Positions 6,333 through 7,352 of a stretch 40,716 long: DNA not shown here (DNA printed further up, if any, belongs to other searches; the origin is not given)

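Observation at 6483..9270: An LpxA-family acyltransferase is translationally coupled to GnnA/GnnB-like enzymes in a mycothiol-encoding (actinobacterial) genome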

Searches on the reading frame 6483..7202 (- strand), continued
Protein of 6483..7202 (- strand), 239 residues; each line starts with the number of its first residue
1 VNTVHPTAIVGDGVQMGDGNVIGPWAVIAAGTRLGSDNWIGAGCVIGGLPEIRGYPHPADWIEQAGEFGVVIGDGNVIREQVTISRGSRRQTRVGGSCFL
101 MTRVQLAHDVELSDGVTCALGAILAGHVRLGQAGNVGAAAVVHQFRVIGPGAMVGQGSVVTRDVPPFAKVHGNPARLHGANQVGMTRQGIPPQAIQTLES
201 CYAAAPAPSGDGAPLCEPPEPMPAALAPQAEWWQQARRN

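Call 64: fold_search(model_id=the predicted structure, library=pdb)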
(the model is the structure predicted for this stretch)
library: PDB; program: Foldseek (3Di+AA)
matches with E <= 10: 652; with E <= 0.001: 184
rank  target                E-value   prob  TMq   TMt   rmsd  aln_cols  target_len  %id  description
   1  2jf2                  6.3e-14  1.00  0.69  0.63   6.7       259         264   32  Nucleotide substrate binding by UDP-N-acetylglucosamine acyltransferase (released 2007-04-24)
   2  7ojw_A                1.2e-13  1.00  0.73  0.68   5.3       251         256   30  Crystal structure of Pseudomonas aeruginosa LpxA in complex with compound 93 (released 2021-10-13)
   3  6oss_A                1.3e-13  1.00  0.83  0.74   2.8       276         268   27  Crystal Structure of the Acyl-Carrier-Protein UDP-N-Acetylglucosamine O-Acyltransferase LpxA from Proteus mirabilis (released 2020-01-29)
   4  4eqy_A                1.3e-13  1.00  0.73  0.67   2.9       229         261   32  Crystal structure of Acyl-[acyl-carrier-protein]--UDP-N-acetylglucosamine O-acyltransferase from Burkholderia thailand (released 2012-05-16)
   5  4e6t_C                2.4e-13  1.00  0.72  0.67   2.7       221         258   29  Structure of LpxA from Acinetobacter baumannii at 1.8A resolution (P212121 form) (released 2012-12-12)
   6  7ojp_U                2.4e-13  1.00  0.77  0.71   5.0       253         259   29  Crystal structure of Pseudomonas aeruginosa LpxA in complex with compound 1 (released 2021-10-13)
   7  4e6t_A                2.5e-13  1.00  0.72  0.66   2.5       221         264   29  Structure of LpxA from Acinetobacter baumannii at 1.8A resolution (P212121 form) (released 2012-12-12)
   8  4e6t_B                2.8e-13  1.00  0.71  0.63   3.7       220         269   30  Structure of LpxA from Acinetobacter baumannii at 1.8A resolution (P212121 form) (released 2012-12-12)
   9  6p9p                  3.2e-13  1.00  0.74  0.67   5.6       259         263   31  E.coli LpxA in complex with Compound 1 (released 2020-03-11)
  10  5jxx_B                3.5e-13  1.00  0.67  0.63   5.5       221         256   33  Crystal structure of UDP-N-acetylglucosamine O-acyltransferase (LpxA) from Moraxella catarrhalis RH4. (released 2017-06-14)
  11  5jxx_A                3.7e-13  1.00  0.66  0.62   5.4       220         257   31  Crystal structure of UDP-N-acetylglucosamine O-acyltransferase (LpxA) from Moraxella catarrhalis RH4. (released 2017-06-14)
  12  5dem_C                4.5e-13  1.00  0.76  0.71   4.8       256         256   28  Structure of Pseudomonas aeruginosa LpxA (released 2015-09-16)
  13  4eqy_C                4.5e-13  1.00  0.73  0.68   4.6       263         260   29  Crystal structure of Acyl-[acyl-carrier-protein]--UDP-N-acetylglucosamine O-acyltransferase from Burkholderia thailand (released 2012-05-16)
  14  5dep_A                5.5e-13  1.00  0.75  0.70   4.5       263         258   27  Structure of Pseudomonas aeruginosa LpxA in complex with UDP-GlcNAc (released 2015-09-16)
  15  7ojp_Z                5.8e-13  1.00  0.76  0.70   5.1       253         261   29  Crystal structure of Pseudomonas aeruginosa LpxA in complex with compound 1 (released 2021-10-13)
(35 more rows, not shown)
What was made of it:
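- On LpxA (acyl-ACP--UDP-GlcNAc O-acyltransferase): Foldseek top hits are all LpxA, with TM up to 0.83 (call 64).
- On WbpD/WlbB-type 3-N-acetyltransferase: Foldseek E 3e-7 with TM 0.49 (call 64).
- Foldseek ranks LpxAs first, with TM 0.83 to 6oss (call 64).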

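Call 77: search_protein_families(library=pfam, proteins=[P0006, P0067], max_evalue=1)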
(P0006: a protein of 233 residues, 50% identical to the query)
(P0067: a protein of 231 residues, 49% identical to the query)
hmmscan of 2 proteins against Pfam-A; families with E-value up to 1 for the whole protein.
P0006 (233 aa): 5 families
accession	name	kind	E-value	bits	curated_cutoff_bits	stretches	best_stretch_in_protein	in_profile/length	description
PF00132.30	Hexapep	-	1.5e-19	69.2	27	4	91-126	1-36/36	Bacterial transferase hexapeptide (six repeats)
PF13720.11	Acetyltransf_11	-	2.8e-10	40.9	24.5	1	163-203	1-41/82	Udp N-acetylglucosamine O-acyltransferase; Domain 2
PF25084.1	LbH_EIF2B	-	9.7e-08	32.4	54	1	71-157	17-102/105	EIF2B subunit epsilon LbH domain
PF25087.1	GMPPB_C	-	0.18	11.9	39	1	65-120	30-85/110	GMPPB C-terminal domain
PF14602.12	Hexapep_2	-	0.58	10.4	27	0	130-162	4-34/34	Hexapeptide repeat of succinyl-transferase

P0067 (231 aa): 5 families
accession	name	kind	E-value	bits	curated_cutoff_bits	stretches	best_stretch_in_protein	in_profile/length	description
PF00132.30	Hexapep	-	7.8e-27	92.3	27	4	90-125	1-36/36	Bacterial transferase hexapeptide (six repeats)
PF25084.1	LbH_EIF2B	-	2.9e-09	37.3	54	1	70-156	23-102/105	EIF2B subunit epsilon LbH domain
PF13720.11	Acetyltransf_11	-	7.9e-09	36.2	24.5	1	162-202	1-41/82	Udp N-acetylglucosamine O-acyltransferase; Domain 2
PF14602.12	Hexapep_2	-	7.9e-08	32.3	27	1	30-47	1-18/34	Hexapeptide repeat of succinyl-transferase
PF25087.1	GMPPB_C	-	0.095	12.8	39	0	102-146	4-48/110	GMPPB C-terminal domain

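Call 81: search_protein_families(library=pfam, proteins=[L026:3631-4689:+, L025:10699-11508:-, L074:3751-6153:+, L063:14414-15082:+, L037:11568-12443:+, L014:12689-13978:-, L077:10831-11715:+, L009:3317-5017:+, L056:225-2159:-, L030:3119-4522:+], max_evalue=0.0001)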
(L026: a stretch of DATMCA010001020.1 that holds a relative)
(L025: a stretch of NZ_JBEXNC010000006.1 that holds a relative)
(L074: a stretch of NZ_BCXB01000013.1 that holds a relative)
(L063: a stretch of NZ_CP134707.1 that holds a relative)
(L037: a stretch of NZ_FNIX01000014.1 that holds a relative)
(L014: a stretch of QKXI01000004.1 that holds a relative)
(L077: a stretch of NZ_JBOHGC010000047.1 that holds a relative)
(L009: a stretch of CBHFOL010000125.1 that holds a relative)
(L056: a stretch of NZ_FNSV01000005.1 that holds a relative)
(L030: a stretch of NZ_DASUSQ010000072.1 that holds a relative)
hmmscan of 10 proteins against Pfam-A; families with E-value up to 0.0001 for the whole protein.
L026:3631-4689:+ (352 aa): 1 family
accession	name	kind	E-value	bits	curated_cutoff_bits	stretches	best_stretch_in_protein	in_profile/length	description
PF03706.18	LPG_synthase_TM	-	4.3e-15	56.4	33.4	1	56-320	7-293/302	Lysylphosphatidylglycerol synthase TM region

L025:10699-11508:- (269 aa): 4 families
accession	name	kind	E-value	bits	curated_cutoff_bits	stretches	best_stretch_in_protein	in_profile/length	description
PF08282.18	Hydrolase_3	-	1e-48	166.8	20.9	1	7-265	1-255/255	haloacid dehalogenase-like hydrolase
PF00702.32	Hydrolase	-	1.8e-07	32.2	26.4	0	194-233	152-191/191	haloacid dehalogenase-like hydrolase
PF05116.19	S6PP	-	2.5e-07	31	20.3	0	179-252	148-220/247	Sucrose-6F-phosphate phosphohydrolase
PF12710.13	HAD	-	2.9e-06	28.3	27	0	170-229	124-188/189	haloacid dehalogenase-like hydrolase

L074:3751-6153:+ (800 aa): 1 family
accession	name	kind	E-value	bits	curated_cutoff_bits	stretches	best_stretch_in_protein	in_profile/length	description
PF09586.16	YfhO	-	5.1e-10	38.8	28.5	0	722-768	787-833/835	Bacterial membrane protein YfhO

L063:14414-15082:+ (222 aa): 1 family
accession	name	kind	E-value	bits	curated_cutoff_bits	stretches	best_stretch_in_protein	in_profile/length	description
PF00908.23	dTDP_sugar_isom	-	1.3e-57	194.7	27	1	33-209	2-167/168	dTDP-4-dehydrorhamnose 3,5-epimerase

L037:11568-12443:+ (291 aa): 1 family
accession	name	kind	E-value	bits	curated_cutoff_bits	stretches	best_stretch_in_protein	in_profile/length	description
PF00296.26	Bac_luciferase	-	5.7e-40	138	27.9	1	21-214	30-215/314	Luciferase-like monooxygenase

L014:12689-13978:- (429 aa): 1 family
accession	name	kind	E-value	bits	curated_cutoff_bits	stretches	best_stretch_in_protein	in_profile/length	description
PF04932.20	Wzy_C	-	1.5e-07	31.8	31.7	1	213-355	5-149/149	O-Antigen ligase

L077:10831-11715:+ (294 aa): 4 families
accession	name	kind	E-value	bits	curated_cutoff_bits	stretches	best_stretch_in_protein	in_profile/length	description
PF13561.12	adh_short_C2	-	1.8e-62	211.5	27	1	62-292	6-235/236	Enoyl-(Acyl carrier protein) reductase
PF00106.31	adh_short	-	1.6e-53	181.5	26.6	1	53-246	1-193/195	short chain dehydrogenase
PF08659.16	KR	-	4.8e-20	72.6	22.6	1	56-216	4-163/180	KR domain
PF01370.27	Epimerase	-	7.4e-05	22.7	20.9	0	55-220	1-160/240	NAD dependent epimerase/dehydratase family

L009:3317-5017:+ (566 aa): 1 family
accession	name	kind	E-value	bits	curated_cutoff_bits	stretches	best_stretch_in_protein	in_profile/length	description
PF05893.19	LuxC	-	1.2e-26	94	21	1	247-432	86-261/401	Acyl-CoA reductase (LuxC)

L056:225-2159:- (644 aa): 4 families
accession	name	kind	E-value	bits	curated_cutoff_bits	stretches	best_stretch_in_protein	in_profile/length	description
PF19320.4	GlfT2_domain3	-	4.7e-28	98.7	27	1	456-643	4-196/197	Galactofuranosyltransferase-2, domain 3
PF13641.12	Glyco_tranf_2_3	-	2.8e-18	67.2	27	1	193-425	3-213/230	Glycosyltransferase like family 2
PF17994.7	Glft2_N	-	2.1e-14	54.1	26.1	1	72-183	30-138/140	Galactofuranosyltransferase 2 N-terminal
PF00535.33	Glycos_transf_2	-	9.8e-08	32.5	23.3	1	195-308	2-107/168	Glycosyl transferase family 2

L030:3119-4522:+ (467 aa): 1 family
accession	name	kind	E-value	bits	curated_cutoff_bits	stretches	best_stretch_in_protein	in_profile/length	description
PF00501.34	AMP-binding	-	3.7e-39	135.1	29.9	1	118-336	155-383/384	AMP-binding enzyme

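Call 82: search_protein_families(library=pfam, proteins=[L040:10675-11703:+, L013:6292-7269:-, L035:1619-2512:-, L066:10770-12398:+, L030:5265-6932:-, L075:13618-14493:+, L056:2196-2999:-, L034:6633-7742:+, L045:5870-7786:-, L045:3632-4753:-], max_evalue=0.0001)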
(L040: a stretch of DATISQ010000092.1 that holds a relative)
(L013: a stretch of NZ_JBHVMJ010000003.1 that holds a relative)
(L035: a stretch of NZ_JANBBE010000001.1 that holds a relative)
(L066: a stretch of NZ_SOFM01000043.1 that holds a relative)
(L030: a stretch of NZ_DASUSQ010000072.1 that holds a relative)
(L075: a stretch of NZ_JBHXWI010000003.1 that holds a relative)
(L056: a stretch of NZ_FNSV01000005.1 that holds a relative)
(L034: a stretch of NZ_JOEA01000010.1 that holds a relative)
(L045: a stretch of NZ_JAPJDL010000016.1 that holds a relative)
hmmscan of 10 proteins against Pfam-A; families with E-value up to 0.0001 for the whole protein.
L040:10675-11703:+ (342 aa): 2 families
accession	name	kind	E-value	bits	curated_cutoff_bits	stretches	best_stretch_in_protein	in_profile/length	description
PF00535.33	Glycos_transf_2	-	6.7e-23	81.9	23.3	1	18-164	1-132/168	Glycosyl transferase family 2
PF13641.12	Glyco_tranf_2_3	-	1.7e-12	48.3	27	1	15-200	1-175/230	Glycosyltransferase like family 2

L013:6292-7269:- (325 aa): 1 family
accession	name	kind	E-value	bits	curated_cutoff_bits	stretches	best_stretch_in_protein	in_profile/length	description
PF00535.33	Glycos_transf_2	-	1.7e-21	77.3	23.3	1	11-172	3-166/168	Glycosyl transferase family 2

L035:1619-2512:- (297 aa): 1 family
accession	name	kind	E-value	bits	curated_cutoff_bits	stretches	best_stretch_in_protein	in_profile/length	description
PF00535.33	Glycos_transf_2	-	2e-21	77.1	23.3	1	63-209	2-155/168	Glycosyl transferase family 2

L066:10770-12398:+ (542 aa): 1 family
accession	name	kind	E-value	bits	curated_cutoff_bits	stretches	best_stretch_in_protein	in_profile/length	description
PF09913.15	DUF2142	-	3.8e-37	128.5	30.1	1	44-419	5-387/395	Predicted membrane protein (DUF2142)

L030:5265-6932:- (555 aa): 0 families

L075:13618-14493:+ (291 aa): 2 families
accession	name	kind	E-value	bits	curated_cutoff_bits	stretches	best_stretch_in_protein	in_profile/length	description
PF00483.29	NTP_transferase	-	9.5e-74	248.5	21.2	1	3-237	2-243/245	Nucleotidyl transferase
PF12804.13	NTP_transf_3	-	7.6e-11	42.9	27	1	3-122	1-109/160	MobA-like NTP transferase domain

L056:2196-2999:- (267 aa): 2 families
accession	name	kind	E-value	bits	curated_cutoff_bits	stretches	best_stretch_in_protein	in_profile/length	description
PF00535.33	Glycos_transf_2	-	8.6e-19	68.5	23.3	1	20-112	1-90/168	Glycosyl transferase family 2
PF13641.12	Glyco_tranf_2_3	-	6.3e-09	36.6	27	1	17-110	2-96/230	Glycosyltransferase like family 2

L034:6633-7742:+ (369 aa): 1 family
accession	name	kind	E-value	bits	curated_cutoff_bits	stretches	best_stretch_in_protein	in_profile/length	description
PF02350.25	Epimerase_2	-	5.9e-44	150.8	30.6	1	97-333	61-308/347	UDP-N-acetylglucosamine 2-epimerase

L045:5870-7786:- (638 aa): 1 family
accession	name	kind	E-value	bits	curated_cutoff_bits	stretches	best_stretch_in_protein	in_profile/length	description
PF20176.3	DUF6541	-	5.1e-112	375.7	29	1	7-629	2-644/646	Family of unknown function (DUF6541)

L045:3632-4753:- (373 aa): 2 families
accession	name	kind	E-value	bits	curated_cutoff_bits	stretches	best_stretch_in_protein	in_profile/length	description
PF00535.33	Glycos_transf_2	-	1.2e-19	71.3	23.3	1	46-167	1-121/168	Glycosyl transferase family 2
PF13641.12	Glyco_tranf_2_3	-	1.1e-10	42.3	27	1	43-271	1-222/230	Glycosyltransferase like family 2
